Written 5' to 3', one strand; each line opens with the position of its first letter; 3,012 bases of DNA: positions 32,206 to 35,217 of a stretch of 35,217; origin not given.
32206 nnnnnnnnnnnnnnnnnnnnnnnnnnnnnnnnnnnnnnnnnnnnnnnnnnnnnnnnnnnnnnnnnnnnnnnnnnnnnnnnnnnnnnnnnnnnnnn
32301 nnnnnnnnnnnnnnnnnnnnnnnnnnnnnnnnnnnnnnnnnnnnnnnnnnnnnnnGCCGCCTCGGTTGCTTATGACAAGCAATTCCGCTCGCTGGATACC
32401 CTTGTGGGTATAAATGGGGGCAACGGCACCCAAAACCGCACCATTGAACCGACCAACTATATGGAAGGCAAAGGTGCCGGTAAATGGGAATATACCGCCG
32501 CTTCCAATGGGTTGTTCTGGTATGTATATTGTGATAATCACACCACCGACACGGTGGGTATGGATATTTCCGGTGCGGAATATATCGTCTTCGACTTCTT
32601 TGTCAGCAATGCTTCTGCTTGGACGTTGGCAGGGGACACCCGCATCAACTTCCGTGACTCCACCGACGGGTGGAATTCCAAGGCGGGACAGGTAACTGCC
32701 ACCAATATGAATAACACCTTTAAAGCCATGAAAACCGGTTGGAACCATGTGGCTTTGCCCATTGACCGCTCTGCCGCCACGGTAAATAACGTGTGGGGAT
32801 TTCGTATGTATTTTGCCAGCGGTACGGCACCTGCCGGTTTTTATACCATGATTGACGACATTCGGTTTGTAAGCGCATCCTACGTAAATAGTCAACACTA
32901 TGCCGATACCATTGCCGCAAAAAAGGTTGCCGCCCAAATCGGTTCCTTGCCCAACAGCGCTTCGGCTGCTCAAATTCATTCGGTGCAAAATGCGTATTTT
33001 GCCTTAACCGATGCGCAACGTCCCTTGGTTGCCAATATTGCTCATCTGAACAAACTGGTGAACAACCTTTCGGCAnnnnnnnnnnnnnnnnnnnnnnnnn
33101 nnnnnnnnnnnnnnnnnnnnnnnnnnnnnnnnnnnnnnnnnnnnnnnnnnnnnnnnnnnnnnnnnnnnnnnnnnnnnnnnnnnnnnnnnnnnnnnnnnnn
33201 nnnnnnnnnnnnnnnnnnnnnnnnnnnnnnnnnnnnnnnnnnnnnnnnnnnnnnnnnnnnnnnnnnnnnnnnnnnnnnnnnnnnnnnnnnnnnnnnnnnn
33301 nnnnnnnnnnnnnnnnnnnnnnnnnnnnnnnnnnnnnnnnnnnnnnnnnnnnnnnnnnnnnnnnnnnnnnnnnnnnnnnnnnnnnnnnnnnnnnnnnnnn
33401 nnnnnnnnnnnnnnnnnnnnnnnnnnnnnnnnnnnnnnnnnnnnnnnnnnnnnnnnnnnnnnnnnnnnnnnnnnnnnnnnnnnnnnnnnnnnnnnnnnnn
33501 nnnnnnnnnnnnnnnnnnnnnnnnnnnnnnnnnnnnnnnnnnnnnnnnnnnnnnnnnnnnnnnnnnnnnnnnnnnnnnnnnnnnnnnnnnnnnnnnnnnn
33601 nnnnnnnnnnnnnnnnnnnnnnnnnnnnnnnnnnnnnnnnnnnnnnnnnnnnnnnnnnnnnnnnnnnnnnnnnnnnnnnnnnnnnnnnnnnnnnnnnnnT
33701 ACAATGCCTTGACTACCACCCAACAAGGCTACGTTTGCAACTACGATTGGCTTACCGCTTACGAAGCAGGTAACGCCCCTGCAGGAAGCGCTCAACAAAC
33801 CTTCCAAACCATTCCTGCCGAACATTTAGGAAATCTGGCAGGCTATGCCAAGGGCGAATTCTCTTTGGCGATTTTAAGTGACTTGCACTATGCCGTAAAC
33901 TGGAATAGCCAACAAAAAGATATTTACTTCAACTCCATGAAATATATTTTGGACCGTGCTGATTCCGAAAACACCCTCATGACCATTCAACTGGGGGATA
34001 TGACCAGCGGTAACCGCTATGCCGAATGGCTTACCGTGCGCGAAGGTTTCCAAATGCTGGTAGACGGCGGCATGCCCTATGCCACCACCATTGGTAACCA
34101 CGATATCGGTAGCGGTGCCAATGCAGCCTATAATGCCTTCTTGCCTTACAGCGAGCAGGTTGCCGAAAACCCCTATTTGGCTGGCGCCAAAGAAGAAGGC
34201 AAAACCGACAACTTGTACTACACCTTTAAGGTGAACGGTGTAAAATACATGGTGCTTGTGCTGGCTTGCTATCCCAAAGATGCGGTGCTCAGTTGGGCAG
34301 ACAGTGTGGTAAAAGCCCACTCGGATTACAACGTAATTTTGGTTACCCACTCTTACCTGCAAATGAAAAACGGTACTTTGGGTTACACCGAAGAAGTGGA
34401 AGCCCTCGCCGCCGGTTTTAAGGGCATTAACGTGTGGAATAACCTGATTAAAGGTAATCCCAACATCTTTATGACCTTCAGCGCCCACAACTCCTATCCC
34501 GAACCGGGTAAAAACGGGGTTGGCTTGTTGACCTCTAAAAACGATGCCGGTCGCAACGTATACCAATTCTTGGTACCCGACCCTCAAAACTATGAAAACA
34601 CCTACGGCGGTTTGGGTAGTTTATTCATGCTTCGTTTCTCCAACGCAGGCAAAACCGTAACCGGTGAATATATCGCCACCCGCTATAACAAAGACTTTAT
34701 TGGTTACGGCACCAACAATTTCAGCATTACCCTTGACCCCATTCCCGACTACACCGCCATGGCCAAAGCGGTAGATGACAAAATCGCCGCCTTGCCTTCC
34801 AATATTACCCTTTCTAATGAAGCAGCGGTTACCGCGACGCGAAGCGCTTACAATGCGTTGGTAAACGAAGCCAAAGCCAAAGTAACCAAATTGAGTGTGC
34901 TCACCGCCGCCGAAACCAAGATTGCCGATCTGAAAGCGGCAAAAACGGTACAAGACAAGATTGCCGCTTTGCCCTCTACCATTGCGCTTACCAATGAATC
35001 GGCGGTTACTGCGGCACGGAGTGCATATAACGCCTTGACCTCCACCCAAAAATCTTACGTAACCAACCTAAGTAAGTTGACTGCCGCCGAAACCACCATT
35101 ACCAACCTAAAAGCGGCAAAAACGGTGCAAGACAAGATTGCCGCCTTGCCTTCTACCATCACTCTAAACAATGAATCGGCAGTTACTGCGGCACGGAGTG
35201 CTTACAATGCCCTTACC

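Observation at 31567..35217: Large secreted gene missing from the ORF track, built from three copies of an unrecognised CBM-like module plus a metallophosphoesterase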

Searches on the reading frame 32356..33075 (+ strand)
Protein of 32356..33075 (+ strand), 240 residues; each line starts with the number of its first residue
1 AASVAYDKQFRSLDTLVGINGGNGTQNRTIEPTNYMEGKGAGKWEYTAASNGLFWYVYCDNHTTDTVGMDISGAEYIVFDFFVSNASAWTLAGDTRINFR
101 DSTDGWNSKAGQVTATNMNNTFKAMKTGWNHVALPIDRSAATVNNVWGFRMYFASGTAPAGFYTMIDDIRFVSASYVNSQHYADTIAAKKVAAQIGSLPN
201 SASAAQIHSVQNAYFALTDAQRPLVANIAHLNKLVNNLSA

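Call 29: predict_structure(alignment_id=A1)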
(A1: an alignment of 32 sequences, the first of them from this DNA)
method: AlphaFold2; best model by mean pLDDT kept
length: 240 residues; sequences in the alignment: 32
mean_pLDDT: 94.6   pTM: 0.91
mean pLDDT of the five models: 94.6, 94.4, 93.5, 93.4, 93.3
residues with pLDDT >= 90: 212; 70-90: 24; 50-70: 4; < 50: 0
segments of 3 or more residues with pLDDT < 50: none
pLDDT, mean of each block of 10 residues (from residue 1): 85 92 87 95 97 93 80 98 98 97 88 98 98 98 95 97 98 98 98 97 97 98 97 92
secondary structure, 60 per line:
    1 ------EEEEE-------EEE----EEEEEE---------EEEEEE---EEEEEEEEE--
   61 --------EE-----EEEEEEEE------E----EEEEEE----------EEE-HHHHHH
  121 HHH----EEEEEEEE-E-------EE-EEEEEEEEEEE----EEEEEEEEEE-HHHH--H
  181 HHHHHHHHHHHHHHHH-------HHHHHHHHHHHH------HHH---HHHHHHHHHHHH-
elements in order: E7-11 E19-21 E26-31 E41-46 E50-58 E76-83 E95-100 E111-113 H115-123 E128-135 E148-158 E163-172 H174-177 H180-196 H204-215 H228-239

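Call 33: fold_search(model_id=the predicted structure, library=pdb)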
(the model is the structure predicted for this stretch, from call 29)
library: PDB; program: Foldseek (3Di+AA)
matches with E <= 10: 920; with E <= 0.001: 45
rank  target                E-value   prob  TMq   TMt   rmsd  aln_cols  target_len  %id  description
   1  7eip                  1.1e-05  1.00  0.37  0.12  14.2       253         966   14  Crystal structure of ligand-free chondroitin ABC lyase I (released 2021-08-25)
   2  8qpg_TA               1.5e-05  1.00  0.41  0.26   5.0       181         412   12  Turret of Haloferax tailed virus 1 (released 2024-10-09)
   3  2c24_A                2.1e-05  1.00  0.46  0.61   4.9       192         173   16  FAMILY 30 CARBOHYDRATE-BINDING MODULE OF CELLULOSOMAL CELLULASE CEL9D- CEL44B OF CLOSTRIDIUM THERMOCELLUM (released 2005-11-22)
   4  1wzx_B                2.4e-05  1.00  0.44  0.57   5.9       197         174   17  Crystal Structure of Family 30 Carbohydrate Binding Module. (released 2005-03-22)
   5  1wzx_A                3.0e-05  1.00  0.43  0.56   5.4       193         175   14  Crystal Structure of Family 30 Carbohydrate Binding Module. (released 2005-03-22)
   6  1uww_A                4.9e-05  1.00  0.42  0.53   5.2       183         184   18  X-ray crystal structure of a non-crystalline cellulose specific carbohydrate-binding module: CBM28. (released 2004-05-13)
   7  1hn0                  4.9e-05  1.00  0.37  0.11   6.2       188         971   15  CRYSTAL STRUCTURE OF CHONDROITIN ABC LYASE I FROM PROTEUS VULGARIS AT 1.9 ANGSTROMS RESOLUTION (released 2003-04-08)
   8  1uww_B                5.5e-05  1.00  0.38  0.49   5.1       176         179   18  X-ray crystal structure of a non-crystalline cellulose specific carbohydrate-binding module: CBM28. (released 2004-05-13)
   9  1of3_A                6.9e-05  1.00  0.34  0.43   7.0       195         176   13  Structural and thermodynamic dissection of specific mannan recognition by a carbohydrate-binding module, TmCBM27 (released 2003-04-17)
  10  8a28_A                6.9e-05  1.00  0.32  0.22   7.0       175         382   12  Structure of the astacin zymogen of LAST-MAM from Limulus polyphemus (released 2022-10-19)
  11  1pmh_X                7.8e-05  1.00  0.44  0.55   5.0       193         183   14  Crystal structure of Caldicellulosiruptor saccharolyticus CBM27-1 in complex with mannohexaose (released 2004-06-22)
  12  9qxq                  9.3e-05  0.99  0.31  0.09  14.3       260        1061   14  native structure of full-length pesticidal protein Cry1Ca18 at pH9, from crystals formed in vivo (released 2026-02-11)
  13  1wmx_B                9.8e-05  1.00  0.45  0.54   4.8       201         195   16  Crystal Structure of Family 30 Carbohydrate Binding Module (released 2004-08-03)
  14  2q1f_A                1.1e-04  1.00  0.40  0.12  13.4       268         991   12  Crystal structure of chondroitin sulfate lyase abc from bacteroides thetaiotaomicron wal2926 (released 2008-01-29)
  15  2c24_B                1.2e-04  1.00  0.44  0.57   5.1       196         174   15  FAMILY 30 CARBOHYDRATE-BINDING MODULE OF CELLULOSOMAL CELLULASE CEL9D- CEL44B OF CLOSTRIDIUM THERMOCELLUM (released 2005-11-22)
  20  1wmx_A                1.7e-04  1.00  0.41  0.53   6.2       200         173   18  Crystal Structure of Family 30 Carbohydrate Binding Module (released 2004-08-03)
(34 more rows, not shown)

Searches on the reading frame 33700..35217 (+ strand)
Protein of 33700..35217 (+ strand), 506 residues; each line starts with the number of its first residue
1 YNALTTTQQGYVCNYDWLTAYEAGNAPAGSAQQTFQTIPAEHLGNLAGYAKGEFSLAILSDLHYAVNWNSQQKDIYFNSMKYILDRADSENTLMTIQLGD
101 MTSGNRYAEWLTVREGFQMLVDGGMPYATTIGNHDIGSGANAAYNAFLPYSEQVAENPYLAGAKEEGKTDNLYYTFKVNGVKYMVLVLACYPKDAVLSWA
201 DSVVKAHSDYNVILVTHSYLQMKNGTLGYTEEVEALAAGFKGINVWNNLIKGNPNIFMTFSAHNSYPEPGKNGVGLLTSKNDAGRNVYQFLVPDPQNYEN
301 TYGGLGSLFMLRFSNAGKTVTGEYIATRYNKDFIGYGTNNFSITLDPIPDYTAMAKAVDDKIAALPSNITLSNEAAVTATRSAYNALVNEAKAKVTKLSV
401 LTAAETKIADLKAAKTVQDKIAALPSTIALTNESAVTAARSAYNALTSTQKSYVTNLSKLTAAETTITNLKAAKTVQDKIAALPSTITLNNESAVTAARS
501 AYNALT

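Call 70: find_related_loci(query=window:33700-35217:+, collection=metagenome_contigs, flank=6000)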
Query window:33700-35217:+ (506 aa) in metagenome_contigs; peptide patterns used: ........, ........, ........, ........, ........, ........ (x = any residue, [..] = any of these).
80 stretches matched a pattern, but none encodes a relative of the query by tblastn (E <= 1e-3).
